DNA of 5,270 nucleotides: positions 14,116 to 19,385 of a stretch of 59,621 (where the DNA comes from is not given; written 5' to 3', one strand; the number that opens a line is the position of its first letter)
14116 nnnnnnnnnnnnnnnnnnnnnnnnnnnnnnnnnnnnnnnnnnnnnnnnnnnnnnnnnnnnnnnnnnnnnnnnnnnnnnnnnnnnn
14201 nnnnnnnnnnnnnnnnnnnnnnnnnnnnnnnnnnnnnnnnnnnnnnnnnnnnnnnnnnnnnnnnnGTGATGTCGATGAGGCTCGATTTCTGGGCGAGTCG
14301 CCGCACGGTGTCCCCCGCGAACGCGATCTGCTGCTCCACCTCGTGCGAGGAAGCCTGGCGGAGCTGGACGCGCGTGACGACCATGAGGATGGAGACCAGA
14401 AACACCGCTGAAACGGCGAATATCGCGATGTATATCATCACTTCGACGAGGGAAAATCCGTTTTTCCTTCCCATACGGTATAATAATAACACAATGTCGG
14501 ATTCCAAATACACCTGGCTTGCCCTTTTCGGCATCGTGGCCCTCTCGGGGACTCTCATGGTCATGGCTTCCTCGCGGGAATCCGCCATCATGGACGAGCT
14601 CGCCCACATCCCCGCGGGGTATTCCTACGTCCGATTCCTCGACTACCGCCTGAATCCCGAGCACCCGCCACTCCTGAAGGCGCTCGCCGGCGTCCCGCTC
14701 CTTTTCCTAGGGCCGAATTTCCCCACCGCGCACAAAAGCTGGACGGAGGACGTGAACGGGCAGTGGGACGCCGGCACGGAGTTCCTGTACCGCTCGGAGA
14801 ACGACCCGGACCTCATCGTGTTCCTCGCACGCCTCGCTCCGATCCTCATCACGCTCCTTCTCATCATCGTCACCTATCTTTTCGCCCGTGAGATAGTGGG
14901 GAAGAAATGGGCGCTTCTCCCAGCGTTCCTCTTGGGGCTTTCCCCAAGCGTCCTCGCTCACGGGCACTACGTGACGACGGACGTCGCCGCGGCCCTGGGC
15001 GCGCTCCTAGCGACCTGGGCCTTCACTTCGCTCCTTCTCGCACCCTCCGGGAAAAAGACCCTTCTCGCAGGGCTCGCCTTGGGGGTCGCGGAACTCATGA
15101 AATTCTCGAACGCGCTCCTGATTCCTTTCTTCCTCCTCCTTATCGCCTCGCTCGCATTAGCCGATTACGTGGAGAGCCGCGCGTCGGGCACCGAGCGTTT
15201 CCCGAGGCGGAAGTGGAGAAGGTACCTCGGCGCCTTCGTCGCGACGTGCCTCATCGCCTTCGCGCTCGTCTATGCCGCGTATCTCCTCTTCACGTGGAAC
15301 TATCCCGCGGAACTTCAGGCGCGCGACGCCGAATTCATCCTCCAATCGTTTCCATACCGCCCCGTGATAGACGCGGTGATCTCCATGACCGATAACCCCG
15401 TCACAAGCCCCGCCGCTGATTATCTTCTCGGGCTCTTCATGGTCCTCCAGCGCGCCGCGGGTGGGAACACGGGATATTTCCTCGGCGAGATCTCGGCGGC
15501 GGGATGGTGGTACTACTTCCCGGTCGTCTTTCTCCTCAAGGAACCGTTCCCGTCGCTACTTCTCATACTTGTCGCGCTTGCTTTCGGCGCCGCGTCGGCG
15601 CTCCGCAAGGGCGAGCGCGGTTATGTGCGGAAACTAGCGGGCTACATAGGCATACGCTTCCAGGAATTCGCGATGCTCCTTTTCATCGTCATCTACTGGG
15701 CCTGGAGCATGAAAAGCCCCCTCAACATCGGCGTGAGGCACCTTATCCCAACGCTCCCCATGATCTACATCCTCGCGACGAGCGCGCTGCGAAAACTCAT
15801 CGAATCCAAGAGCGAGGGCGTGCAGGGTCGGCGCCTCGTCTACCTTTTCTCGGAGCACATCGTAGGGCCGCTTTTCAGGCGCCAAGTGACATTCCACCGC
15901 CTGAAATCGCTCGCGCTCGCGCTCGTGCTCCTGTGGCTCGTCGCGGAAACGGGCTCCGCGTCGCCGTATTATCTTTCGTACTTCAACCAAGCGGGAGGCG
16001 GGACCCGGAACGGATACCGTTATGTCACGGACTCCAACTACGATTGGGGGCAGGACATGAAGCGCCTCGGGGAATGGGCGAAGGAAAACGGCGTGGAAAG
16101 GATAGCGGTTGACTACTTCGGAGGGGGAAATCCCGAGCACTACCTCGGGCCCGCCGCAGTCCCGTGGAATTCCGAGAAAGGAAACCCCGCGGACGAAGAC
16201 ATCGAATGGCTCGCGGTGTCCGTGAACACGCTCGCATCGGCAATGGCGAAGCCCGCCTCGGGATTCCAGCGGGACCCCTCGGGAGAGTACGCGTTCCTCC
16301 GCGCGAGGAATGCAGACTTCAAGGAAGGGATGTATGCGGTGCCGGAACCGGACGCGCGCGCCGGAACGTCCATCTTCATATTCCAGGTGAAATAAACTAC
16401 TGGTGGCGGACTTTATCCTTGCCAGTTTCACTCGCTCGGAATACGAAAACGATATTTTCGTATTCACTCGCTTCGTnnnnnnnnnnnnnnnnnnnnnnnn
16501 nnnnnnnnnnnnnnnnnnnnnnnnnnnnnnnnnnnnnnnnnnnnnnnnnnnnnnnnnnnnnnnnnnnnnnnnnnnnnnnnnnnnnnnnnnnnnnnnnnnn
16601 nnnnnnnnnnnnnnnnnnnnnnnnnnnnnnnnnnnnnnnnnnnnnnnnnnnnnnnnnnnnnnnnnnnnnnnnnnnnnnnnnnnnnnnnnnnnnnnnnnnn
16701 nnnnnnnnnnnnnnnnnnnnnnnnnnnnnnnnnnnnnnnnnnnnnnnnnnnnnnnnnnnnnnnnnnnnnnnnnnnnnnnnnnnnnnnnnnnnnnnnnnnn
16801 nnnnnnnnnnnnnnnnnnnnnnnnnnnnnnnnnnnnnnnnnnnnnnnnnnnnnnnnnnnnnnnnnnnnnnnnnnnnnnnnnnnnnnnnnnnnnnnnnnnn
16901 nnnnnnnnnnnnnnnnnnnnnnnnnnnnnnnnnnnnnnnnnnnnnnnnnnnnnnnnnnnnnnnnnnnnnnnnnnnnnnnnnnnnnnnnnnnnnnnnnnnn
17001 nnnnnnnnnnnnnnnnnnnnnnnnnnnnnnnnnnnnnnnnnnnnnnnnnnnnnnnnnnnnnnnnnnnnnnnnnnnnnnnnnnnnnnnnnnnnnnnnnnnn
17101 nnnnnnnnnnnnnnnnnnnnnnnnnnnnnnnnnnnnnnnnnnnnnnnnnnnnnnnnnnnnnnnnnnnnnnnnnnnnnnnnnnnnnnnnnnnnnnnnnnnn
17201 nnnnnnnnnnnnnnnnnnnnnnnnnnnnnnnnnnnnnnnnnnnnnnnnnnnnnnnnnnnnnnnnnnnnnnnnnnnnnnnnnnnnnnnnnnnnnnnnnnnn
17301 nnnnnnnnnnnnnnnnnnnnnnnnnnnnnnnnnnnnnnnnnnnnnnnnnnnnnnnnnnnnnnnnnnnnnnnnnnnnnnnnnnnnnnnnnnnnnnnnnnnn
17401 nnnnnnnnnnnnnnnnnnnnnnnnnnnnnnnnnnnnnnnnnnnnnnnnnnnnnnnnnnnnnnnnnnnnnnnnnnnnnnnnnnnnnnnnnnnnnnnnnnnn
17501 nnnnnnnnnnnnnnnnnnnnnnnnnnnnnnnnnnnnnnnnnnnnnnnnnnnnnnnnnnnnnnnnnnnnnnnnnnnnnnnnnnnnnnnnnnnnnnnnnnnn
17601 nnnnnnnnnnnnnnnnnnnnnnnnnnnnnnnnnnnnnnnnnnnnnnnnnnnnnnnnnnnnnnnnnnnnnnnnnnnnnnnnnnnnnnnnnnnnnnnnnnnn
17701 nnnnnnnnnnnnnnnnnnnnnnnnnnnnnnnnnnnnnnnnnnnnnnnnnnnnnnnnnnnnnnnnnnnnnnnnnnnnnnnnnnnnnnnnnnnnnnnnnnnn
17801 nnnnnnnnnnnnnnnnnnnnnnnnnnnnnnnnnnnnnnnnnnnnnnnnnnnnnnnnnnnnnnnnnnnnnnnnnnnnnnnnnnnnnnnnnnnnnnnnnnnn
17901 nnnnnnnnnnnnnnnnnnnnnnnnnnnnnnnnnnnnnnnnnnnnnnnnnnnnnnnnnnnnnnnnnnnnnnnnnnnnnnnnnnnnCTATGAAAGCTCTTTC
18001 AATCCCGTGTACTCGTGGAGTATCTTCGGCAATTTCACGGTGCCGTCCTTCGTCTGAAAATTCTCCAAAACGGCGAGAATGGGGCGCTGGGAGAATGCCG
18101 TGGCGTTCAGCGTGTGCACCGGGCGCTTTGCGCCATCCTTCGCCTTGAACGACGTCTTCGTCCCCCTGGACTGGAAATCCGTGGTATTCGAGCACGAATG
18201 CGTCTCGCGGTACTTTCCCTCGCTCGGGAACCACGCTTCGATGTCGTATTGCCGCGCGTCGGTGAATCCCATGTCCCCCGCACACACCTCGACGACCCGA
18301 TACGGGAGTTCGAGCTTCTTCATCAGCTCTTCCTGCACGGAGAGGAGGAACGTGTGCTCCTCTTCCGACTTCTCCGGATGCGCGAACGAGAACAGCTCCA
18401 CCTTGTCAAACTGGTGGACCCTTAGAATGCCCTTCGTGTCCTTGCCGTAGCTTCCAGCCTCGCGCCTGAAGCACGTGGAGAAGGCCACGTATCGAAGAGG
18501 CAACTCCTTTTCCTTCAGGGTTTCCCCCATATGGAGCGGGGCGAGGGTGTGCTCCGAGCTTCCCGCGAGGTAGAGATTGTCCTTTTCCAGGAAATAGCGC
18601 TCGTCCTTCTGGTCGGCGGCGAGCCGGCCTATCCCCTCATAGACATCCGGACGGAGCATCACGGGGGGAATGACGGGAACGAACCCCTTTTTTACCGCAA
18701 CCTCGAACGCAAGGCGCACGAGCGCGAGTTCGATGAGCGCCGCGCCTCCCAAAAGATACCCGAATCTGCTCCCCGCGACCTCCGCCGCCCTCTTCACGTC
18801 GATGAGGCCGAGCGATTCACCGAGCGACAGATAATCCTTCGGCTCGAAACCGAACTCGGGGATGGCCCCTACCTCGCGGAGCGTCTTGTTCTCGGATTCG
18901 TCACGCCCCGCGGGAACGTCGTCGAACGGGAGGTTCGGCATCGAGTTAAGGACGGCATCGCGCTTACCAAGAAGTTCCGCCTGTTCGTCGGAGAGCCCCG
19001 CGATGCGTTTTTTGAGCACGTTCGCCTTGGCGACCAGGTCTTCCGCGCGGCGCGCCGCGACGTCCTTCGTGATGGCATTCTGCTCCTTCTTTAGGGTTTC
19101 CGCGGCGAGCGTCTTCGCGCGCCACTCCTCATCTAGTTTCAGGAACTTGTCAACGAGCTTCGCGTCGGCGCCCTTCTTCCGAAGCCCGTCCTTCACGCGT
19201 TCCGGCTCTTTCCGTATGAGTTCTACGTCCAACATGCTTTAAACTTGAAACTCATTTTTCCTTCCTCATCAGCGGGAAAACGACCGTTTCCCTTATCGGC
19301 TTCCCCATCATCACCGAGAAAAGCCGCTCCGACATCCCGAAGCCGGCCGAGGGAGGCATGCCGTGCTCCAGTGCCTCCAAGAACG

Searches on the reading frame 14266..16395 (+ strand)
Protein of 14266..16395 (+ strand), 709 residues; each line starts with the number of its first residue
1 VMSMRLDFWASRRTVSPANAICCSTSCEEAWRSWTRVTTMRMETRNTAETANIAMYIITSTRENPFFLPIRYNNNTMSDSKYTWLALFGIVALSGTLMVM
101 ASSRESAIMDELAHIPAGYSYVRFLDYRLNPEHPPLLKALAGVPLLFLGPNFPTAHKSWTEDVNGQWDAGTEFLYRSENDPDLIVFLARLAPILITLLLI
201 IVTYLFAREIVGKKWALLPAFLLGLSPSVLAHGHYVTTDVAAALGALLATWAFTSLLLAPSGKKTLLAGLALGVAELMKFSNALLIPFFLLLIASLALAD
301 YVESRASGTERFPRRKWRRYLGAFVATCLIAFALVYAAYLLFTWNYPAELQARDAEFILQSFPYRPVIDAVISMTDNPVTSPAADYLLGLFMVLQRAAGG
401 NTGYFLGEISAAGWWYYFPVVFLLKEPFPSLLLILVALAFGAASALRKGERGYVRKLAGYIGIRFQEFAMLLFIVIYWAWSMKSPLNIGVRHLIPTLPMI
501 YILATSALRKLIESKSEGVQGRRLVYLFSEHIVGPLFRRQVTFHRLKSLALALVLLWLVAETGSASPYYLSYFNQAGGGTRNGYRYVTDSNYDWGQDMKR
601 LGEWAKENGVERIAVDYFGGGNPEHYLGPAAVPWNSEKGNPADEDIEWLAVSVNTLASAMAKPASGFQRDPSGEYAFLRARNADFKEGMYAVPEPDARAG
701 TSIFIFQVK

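Call 80: search_protein_families(library=pfam, proteins=[window:14266-16395:+], max_evalue=0.00001)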
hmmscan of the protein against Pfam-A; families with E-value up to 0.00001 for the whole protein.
window:14266-16395:+ (709 aa): 2 families
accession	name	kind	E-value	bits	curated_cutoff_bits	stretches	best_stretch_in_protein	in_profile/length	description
PF13231.12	PMT_2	-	6.5e-11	43.1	26.1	1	188-295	24-132/160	Dolichyl-phosphate-mannose-protein mannosyltransferase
PF02366.24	PMT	-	1.4e-07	31.8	22.7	1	184-337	81-235/245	Dolichyl-phosphate-mannose-protein mannosyltransferase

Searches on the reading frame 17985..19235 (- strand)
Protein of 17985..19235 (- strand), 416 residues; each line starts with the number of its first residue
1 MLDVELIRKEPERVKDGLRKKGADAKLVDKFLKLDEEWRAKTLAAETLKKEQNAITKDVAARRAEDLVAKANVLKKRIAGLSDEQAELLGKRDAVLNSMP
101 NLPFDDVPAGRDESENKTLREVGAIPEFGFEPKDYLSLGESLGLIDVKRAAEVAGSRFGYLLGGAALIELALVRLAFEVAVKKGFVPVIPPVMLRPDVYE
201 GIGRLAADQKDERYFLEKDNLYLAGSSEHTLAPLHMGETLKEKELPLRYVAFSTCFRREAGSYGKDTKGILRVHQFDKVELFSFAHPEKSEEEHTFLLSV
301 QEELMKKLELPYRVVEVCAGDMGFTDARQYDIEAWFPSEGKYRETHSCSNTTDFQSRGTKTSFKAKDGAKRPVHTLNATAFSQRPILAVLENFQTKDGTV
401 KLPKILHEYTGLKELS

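Call 81: search_protein_families(library=pfam, proteins=[window:17985-19235:-], max_evalue=0.00001)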
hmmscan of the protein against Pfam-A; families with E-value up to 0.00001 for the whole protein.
window:17985-19235:- (416 aa): 2 families
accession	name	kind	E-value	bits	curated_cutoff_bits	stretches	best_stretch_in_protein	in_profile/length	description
PF00587.30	tRNA-synt_2b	-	3.2e-35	122.2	29.3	1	218-393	8-179/179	tRNA synthetase class II core domain (G, H, P, S and T)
PF02403.27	Seryl_tRNA_N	-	1.4e-20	74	28.2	1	1-103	1-108/108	Seryl-tRNA synthetase N-terminal domain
